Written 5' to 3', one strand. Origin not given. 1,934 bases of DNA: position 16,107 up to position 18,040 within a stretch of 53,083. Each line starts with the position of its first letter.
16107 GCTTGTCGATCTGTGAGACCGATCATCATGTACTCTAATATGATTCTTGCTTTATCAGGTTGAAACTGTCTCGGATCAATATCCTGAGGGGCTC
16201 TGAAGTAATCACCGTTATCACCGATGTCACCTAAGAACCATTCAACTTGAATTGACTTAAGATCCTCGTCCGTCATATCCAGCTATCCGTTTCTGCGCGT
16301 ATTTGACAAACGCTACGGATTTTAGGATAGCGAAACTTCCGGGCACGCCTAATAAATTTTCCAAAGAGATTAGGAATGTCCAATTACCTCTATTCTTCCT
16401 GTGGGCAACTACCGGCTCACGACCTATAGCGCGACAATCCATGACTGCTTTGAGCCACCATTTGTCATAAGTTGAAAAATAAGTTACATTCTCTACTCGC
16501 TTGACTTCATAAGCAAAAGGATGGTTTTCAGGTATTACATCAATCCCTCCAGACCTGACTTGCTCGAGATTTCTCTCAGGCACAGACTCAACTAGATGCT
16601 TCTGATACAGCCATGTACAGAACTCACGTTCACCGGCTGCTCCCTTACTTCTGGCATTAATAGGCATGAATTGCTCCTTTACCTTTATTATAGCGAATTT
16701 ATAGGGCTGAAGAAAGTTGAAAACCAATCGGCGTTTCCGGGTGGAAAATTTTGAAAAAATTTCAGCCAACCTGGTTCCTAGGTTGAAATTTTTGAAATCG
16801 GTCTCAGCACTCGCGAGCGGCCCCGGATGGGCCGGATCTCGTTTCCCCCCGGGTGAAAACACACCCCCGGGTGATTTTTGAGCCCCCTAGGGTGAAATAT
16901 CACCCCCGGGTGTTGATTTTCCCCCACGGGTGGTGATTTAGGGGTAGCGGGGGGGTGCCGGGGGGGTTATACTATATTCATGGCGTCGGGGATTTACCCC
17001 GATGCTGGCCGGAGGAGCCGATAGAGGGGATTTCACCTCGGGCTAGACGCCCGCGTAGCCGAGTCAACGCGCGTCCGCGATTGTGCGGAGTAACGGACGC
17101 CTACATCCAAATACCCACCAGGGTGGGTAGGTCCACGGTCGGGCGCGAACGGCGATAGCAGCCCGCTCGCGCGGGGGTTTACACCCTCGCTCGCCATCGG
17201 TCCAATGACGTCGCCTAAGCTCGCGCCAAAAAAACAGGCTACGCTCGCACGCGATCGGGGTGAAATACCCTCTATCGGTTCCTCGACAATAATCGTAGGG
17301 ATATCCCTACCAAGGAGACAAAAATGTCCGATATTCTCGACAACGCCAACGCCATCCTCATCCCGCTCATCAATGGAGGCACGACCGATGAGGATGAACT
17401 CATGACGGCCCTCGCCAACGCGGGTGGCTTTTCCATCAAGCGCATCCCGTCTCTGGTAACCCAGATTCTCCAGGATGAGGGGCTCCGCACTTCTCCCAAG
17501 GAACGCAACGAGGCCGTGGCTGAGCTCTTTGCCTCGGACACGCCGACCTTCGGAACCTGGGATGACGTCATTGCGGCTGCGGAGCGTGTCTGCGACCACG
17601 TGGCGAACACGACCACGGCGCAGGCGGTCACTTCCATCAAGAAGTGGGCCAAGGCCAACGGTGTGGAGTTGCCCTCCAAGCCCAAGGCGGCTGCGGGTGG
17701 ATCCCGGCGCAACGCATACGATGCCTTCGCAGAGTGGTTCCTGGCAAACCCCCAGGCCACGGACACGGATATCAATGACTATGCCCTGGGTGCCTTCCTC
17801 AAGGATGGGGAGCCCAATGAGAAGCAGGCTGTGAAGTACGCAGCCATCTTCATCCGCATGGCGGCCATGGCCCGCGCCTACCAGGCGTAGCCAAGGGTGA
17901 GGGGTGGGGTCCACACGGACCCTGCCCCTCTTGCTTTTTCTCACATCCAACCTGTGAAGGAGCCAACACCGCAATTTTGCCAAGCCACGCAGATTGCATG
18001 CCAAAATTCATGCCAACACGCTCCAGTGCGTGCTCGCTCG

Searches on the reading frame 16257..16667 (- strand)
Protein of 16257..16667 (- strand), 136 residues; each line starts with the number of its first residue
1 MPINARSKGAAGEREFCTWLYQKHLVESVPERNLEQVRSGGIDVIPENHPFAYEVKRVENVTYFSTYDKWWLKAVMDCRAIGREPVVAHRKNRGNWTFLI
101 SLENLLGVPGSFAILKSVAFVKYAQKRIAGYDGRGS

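Call 10: search_protein_families(library=pfam, proteins=[window:16257-16667:-], max_evalue=0.01)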
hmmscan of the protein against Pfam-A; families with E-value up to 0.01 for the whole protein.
window:16257-16667:- (136 aa): 1 family
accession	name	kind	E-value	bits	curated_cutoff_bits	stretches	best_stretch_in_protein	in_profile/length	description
PF24608.2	PDDEXK_15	-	2.4e-09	37.7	27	1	4-104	1-115/164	Phage putative PDDEXK endonuclease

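Call 11: search_protein_families(library=phrogs, proteins=[window:16257-16667:-], max_evalue=0.001)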
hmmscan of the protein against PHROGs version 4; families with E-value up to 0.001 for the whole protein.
window:16257-16667:- (136 aa): 1 family
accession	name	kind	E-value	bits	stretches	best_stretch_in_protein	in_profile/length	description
phrog_244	-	DNA, RNA and nucleotide metabolism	1.9e-15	58.7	1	1-106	4-107/186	RusA-like Holliday junction resolvase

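Call 26: find_homologous_proteins(query=window:16257-16667:-)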
Query window:16257-16667:- (136 aa): 75 proteins with E <= 0.001 among 85 candidates.
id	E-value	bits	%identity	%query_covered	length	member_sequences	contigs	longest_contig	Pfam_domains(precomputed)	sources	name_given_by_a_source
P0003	3.0e-87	308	100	100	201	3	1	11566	PF24608.3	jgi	-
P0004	1.9e-68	247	79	98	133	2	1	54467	PF24608.3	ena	-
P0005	1.1e-67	245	77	98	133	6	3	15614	PF24608.3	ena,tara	tara:strand:- start:5738 stop:6139 length:402 start_codon:yes stop_codon:yes gene_type:complete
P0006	1.3e-64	235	76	98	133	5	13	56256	PF24608.3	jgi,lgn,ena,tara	jgi:hypothetical protein|tara:strand:- start:1138 stop:1539 length:402 start_codon:yes stop_codon:ye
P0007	9.9e-55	203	72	96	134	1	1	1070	PF24608.3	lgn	-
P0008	1.4e-54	202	71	94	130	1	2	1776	PF24608.3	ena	-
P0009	3.4e-54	201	67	99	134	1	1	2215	PF24608.3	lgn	-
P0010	8.4e-53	196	67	98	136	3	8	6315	PF24608.3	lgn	-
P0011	1.9e-52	195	67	96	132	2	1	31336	PF24608.3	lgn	-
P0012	2.5e-52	195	66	98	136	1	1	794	PF24608.3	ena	-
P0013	2.5e-52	195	68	95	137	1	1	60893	PF24608.3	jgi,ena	-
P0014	4.8e-52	194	70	96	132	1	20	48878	PF24608.3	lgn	-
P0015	1.2e-51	193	67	93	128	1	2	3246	PF24608.3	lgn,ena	-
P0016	3.5e-51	191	64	95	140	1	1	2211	-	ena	-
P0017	3.7e-49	185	66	95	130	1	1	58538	PF24608.3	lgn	-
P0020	5.9e-48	181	63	95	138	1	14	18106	-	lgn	-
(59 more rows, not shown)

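Call 28: find_encoding_contigs(protein=P0004, flank=2500, max_places=2)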
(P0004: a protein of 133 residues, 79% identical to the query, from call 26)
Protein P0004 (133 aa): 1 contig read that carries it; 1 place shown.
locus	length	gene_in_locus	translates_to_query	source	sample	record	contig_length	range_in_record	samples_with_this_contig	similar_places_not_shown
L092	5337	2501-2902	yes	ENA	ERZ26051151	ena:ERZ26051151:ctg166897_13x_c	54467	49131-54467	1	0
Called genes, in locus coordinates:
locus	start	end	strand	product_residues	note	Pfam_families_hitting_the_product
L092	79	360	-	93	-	-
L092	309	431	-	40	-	-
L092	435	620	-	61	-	-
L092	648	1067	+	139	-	-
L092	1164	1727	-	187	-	-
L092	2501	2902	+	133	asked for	PF24608:PDDEXK_15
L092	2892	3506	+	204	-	PF20901:Sf6_terminase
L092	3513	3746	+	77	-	-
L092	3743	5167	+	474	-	PF17289:Terminase_6C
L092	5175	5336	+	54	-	?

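Call 29: find_encoding_contigs(protein=P0006, flank=2500, max_places=3)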
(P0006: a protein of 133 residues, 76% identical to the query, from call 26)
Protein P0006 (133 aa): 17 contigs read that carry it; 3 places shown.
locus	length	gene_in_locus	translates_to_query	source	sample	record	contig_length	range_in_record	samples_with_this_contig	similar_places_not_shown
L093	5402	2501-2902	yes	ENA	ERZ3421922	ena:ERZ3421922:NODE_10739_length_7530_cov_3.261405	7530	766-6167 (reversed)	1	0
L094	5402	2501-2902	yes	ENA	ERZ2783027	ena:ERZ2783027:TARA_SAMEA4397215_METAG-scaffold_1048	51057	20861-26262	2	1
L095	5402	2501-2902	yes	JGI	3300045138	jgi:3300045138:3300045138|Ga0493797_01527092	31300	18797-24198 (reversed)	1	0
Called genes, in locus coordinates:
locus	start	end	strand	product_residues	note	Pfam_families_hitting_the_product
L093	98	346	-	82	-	-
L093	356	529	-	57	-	-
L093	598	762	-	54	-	-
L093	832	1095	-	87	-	-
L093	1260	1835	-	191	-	-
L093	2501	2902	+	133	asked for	PF24608:PDDEXK_15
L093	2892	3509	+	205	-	PF20901:Sf6_terminase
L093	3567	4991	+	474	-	PF17289:Terminase_6C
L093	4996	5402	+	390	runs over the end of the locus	?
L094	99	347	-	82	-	-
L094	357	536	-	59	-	-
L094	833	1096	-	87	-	-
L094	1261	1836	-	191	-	-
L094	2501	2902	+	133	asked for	PF24608:PDDEXK_15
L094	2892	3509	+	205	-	PF20901:Sf6_terminase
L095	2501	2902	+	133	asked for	PF24608:PDDEXK_15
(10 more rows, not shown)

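Call 30: find_encoding_contigs(protein=P0013, flank=2500, max_places=2)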
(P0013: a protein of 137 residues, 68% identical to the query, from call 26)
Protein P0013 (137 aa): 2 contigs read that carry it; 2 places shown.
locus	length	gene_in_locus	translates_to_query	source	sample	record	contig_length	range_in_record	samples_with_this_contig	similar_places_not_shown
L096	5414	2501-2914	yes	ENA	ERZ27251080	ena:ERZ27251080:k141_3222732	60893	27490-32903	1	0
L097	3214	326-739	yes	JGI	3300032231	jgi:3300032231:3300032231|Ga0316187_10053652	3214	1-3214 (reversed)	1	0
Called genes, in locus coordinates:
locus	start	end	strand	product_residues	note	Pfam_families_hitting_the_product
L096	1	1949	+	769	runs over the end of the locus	PF16793:RepB_primase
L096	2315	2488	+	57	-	-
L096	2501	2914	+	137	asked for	PF24608:PDDEXK_15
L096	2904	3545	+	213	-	PF20901:Sf6_terminase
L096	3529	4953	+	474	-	-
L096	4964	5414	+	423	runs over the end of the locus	PF04860:Phage_portal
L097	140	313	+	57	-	-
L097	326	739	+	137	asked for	PF24608:PDDEXK_15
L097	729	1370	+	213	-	PF20901:Sf6_terminase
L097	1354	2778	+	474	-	-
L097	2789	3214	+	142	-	?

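Call 35: find_encoding_contigs(protein=P0014, flank=2500, max_places=2)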
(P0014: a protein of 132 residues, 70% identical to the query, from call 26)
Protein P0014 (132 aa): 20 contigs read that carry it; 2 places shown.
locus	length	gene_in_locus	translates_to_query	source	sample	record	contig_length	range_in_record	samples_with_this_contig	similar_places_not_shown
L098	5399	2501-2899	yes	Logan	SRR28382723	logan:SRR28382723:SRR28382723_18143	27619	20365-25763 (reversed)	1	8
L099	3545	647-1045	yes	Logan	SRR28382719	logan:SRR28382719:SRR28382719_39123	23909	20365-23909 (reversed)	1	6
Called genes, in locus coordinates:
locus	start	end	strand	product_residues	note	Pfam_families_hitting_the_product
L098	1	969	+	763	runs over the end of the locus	PF16793:RepB_primase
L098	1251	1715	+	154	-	-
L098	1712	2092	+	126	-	-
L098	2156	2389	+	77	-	-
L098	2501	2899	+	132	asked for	PF24608:PDDEXK_15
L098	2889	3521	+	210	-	PF20901:Sf6_terminase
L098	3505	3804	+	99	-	-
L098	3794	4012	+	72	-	-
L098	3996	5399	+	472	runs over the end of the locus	-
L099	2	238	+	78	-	?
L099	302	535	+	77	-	-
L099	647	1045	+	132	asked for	PF24608:PDDEXK_15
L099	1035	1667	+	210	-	PF20901:Sf6_terminase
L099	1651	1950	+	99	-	-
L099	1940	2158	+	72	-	-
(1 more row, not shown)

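Call 36: find_encoding_contigs(protein=P0017, flank=2500, max_places=2)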
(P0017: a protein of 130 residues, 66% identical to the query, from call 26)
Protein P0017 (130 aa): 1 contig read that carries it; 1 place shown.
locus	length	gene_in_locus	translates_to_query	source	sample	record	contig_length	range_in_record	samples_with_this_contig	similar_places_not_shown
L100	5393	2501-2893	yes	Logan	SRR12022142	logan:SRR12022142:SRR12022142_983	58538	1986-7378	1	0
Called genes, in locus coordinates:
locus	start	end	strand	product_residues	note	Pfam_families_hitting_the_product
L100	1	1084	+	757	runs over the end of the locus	PF16793:RepB_primase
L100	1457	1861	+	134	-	-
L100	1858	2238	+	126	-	-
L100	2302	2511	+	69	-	-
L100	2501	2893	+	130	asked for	PF24608:PDDEXK_15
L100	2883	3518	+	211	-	PF20901:Sf6_terminase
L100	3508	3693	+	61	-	-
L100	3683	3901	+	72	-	-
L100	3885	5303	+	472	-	-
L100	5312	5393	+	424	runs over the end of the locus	PF04860:Phage_portal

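Call 37: find_encoding_contigs(protein=P0011, flank=2500, max_places=2)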
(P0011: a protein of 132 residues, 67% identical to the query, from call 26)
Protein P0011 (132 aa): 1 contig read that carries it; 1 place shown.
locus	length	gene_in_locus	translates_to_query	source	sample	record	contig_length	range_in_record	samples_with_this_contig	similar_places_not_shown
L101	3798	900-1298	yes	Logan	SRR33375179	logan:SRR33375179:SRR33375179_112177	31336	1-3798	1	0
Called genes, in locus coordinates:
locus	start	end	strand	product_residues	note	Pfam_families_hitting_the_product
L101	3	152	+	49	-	?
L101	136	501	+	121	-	PF03819:MazG (weak)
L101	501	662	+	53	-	-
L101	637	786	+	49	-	-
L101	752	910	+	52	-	-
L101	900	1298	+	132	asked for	PF24608:PDDEXK_15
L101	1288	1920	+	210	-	PF20901:Sf6_terminase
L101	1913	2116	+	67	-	-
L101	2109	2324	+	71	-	-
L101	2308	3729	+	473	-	-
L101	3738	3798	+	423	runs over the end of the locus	PF04860:Phage_portal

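Call 38: find_encoding_contigs(protein=P0020, flank=2500, max_places=2)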
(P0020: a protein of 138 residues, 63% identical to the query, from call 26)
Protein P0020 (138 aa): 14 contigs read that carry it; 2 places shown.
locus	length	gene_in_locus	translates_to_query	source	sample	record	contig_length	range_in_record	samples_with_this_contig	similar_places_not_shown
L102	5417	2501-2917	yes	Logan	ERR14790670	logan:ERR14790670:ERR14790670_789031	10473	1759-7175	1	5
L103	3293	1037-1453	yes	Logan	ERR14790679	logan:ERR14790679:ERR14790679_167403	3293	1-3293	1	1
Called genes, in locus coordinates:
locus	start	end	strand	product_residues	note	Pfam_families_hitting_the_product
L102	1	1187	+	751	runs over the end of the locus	PF16793:RepB_primase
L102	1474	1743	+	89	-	-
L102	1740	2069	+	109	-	-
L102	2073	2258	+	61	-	-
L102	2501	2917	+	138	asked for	-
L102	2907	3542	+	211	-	PF20901:Sf6_terminase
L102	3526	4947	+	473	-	PF17289:Terminase_6C (weak)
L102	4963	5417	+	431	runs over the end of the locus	PF04860:Phage_portal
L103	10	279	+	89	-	-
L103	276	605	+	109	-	-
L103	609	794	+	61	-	-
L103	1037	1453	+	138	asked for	-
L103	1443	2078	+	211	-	PF20901:Sf6_terminase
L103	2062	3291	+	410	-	?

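Call 45: find_encoding_contigs(protein=P0004, flank=10000, max_places=1)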
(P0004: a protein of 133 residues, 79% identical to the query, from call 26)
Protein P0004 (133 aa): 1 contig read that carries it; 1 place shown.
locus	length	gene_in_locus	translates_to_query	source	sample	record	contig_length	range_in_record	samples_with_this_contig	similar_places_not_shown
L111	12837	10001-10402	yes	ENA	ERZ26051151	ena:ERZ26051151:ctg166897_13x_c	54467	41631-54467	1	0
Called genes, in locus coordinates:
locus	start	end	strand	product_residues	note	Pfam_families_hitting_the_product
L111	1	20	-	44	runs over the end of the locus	-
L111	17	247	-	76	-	-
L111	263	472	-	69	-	-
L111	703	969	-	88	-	-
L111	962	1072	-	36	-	-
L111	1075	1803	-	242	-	PF05711:TylF, PF13578:Methyltransf_24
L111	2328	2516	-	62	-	-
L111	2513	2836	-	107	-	-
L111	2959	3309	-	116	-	-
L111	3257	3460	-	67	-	-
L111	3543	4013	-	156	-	-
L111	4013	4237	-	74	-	-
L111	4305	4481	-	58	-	-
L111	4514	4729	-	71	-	-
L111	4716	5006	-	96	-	-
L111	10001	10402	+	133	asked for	PF24608:PDDEXK_15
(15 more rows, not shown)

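Call 46: find_encoding_contigs(protein=P0006, flank=10000, max_places=2)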
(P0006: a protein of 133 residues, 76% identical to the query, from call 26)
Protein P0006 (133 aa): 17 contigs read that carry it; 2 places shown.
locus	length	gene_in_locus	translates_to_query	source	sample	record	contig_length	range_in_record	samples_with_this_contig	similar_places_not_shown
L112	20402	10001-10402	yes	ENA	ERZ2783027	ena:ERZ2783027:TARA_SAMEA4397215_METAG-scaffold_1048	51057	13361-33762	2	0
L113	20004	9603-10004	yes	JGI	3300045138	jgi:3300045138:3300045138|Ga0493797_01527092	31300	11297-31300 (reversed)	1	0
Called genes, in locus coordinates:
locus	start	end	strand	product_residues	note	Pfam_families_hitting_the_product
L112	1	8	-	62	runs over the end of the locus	-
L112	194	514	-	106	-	-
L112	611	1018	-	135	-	PF13671:AAA_33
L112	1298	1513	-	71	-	-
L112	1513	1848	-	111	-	-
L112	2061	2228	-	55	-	-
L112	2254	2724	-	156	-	-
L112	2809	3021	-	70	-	-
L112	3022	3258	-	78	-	-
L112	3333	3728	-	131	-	-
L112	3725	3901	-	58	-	-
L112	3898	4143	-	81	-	-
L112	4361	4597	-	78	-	-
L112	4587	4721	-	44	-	-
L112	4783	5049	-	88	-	-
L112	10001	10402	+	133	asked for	PF24608:PDDEXK_15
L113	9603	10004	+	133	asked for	PF24608:PDDEXK_15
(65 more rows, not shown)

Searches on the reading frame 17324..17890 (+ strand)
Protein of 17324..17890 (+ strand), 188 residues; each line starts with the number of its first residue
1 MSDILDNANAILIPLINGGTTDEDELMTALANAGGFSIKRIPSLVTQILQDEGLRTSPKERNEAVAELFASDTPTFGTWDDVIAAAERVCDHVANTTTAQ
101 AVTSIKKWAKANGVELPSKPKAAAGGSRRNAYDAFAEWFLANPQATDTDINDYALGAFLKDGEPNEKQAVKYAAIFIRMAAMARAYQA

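Call 10: search_protein_families(library=pfam, proteins=[window:17324-17890:+], max_evalue=0.01)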
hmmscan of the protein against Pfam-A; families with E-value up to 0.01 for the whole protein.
window:17324-17890:+ (188 aa): 0 families

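Call 11: search_protein_families(library=phrogs, proteins=[window:17324-17890:+], max_evalue=0.001)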
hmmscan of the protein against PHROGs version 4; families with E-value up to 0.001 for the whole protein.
window:17324-17890:+ (188 aa): 0 families

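Call 13: find_related_loci(query=window:17324-17890:+, collection=viral_contigs, flank=6000)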
Query window:17324-17890:+ (188 aa) in viral_contigs; peptide patterns used: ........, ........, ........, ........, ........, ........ (x = any residue, [..] = any of these).
4 stretches matched a pattern, but none encodes a relative of the query by tblastn (E <= 1e-3).

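Call 16: find_homologous_proteins(query=window:17324-17890:+)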
Query window:17324-17890:+ (188 aa): 2 proteins with E <= 0.001 among 115 candidates.
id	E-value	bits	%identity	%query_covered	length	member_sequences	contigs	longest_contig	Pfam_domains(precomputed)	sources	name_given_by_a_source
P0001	1.1e-117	408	100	100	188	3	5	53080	-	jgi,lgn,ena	-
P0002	2.1e-45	173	48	97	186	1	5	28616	-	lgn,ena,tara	tara:strand:+ start:4513 stop:5073 length:561 start_codon:yes stop_codon:yes gene_type:complete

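Call 17: find_encoding_contigs(protein=P0002, flank=10000, max_places=10)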
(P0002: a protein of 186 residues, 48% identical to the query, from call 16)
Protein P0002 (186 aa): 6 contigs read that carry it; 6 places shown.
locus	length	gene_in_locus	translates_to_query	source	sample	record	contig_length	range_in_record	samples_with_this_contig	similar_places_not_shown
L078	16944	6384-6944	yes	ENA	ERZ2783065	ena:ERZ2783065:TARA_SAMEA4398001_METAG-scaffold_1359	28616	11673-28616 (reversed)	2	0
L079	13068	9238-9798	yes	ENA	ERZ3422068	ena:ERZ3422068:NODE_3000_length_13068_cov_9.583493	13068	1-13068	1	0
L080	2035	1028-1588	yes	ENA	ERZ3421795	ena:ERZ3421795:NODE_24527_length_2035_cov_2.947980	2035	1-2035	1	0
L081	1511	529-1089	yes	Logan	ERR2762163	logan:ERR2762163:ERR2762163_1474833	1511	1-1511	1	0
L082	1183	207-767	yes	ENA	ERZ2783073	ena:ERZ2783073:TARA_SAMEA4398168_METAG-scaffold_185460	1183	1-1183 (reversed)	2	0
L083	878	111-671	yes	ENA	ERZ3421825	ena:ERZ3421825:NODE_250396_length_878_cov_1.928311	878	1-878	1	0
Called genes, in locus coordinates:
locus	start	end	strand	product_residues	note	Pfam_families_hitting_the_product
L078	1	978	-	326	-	?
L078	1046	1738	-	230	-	-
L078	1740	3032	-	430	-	PF04860:Phage_portal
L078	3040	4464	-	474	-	PF17289:Terminase_6C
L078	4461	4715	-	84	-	-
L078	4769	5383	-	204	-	PF20901:Sf6_terminase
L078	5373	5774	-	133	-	PF24608:PDDEXK_15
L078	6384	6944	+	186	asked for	-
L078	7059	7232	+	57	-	-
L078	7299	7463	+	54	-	-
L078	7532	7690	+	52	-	-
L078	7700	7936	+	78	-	-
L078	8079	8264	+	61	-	-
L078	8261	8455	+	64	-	-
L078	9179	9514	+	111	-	-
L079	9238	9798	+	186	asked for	-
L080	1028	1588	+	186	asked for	-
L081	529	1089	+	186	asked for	-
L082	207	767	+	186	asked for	-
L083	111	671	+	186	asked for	-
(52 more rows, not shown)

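Call 18: find_encoding_contigs(protein=P0001, flank=10000, max_places=10)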
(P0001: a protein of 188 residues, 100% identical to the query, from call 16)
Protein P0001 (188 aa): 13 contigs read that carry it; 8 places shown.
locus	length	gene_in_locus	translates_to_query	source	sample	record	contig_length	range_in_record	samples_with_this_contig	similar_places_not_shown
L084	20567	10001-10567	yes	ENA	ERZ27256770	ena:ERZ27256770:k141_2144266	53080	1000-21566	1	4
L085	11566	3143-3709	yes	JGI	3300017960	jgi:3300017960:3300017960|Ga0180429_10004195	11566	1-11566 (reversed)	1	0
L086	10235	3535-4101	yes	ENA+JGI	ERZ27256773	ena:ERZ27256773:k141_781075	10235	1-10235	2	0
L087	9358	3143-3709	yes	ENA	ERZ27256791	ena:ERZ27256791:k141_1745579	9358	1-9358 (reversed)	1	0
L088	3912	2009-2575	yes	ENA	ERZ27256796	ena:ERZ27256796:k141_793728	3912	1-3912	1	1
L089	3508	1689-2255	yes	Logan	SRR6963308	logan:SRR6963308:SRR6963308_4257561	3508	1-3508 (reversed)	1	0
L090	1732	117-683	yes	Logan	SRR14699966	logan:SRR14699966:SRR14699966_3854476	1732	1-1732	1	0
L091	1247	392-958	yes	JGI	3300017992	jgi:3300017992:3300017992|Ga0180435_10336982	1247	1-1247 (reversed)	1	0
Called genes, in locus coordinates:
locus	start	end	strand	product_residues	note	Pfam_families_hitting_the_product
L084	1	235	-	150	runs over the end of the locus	-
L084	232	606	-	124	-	PF05521:Phage_HCP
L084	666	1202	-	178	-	PF05135:Phage_connect_1 (weak)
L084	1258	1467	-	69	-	-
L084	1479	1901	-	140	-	-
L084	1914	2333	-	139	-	-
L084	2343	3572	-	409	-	PF05065:Phage_capsid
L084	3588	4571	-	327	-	PF04586:Peptidase_S78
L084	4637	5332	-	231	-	PF04233:Phage_Mu_F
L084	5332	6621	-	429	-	PF04860:Phage_portal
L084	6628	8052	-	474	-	PF17289:Terminase_6C (weak)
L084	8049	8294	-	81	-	-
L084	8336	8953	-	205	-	PF20901:Sf6_terminase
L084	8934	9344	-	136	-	PF24608:PDDEXK_15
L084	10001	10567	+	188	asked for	-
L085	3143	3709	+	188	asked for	-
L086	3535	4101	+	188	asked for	-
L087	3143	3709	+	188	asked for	-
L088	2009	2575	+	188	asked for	-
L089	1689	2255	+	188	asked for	-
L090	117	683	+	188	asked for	-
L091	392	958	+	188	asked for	-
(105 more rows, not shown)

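Call 39: find_related_loci(query=A4, collection=viral_contigs, flank=3000)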
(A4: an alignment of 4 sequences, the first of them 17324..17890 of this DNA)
Query A4 (188 aa) in viral_contigs; peptide patterns used: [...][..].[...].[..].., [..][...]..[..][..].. (x = any residue, [..] = any of these).
186 stretches matched a pattern, but none encodes a relative of the query by tblastn (E <= 1e-3).

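Call 40: find_related_loci(query=A4, collection=metagenome_contigs, flank=3000)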
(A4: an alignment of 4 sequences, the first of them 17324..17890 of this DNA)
Query A4 (188 aa) in metagenome_contigs; peptide patterns used: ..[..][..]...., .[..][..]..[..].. (x = any residue, [..] = any of these).
538 stretches matched a pattern; 7 encode a relative of the query (tblastn E <= 1e-3); 7 distinct loci.
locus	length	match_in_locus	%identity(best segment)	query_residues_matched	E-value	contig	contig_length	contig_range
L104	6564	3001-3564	100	1-188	8e-127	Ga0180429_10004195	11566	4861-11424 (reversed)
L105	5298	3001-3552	50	5-187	3e-55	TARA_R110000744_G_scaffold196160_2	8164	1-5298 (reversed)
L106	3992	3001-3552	48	5-187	9e-54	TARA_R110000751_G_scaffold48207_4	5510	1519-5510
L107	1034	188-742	49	5-187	1e-56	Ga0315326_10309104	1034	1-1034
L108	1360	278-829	49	5-187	9e-55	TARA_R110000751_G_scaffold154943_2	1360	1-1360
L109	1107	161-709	48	5-187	2e-54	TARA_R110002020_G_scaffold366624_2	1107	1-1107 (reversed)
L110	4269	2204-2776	49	1-187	4e-49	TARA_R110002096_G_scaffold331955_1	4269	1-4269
